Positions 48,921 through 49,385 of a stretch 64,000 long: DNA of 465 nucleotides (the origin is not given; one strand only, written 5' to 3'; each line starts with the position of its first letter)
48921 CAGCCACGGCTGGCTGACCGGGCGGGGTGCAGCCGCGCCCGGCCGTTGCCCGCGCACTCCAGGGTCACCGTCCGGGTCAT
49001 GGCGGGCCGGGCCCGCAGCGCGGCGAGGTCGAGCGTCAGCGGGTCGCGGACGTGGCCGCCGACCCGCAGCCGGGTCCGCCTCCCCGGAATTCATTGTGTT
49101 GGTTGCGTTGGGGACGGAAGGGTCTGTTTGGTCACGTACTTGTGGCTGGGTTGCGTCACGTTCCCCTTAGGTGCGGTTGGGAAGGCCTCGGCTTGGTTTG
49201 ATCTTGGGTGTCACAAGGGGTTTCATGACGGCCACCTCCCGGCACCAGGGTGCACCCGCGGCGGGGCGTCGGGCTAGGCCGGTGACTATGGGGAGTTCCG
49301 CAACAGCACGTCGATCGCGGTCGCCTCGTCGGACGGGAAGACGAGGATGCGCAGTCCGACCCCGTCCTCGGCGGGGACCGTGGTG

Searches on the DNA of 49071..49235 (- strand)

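Call 61: search_dna_similar(query=window:49071-49235:-, collection=phages, mode=distant, max_evalue=0.001, max_rows=15)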
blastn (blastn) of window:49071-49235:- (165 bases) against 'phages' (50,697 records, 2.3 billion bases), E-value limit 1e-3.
No match.
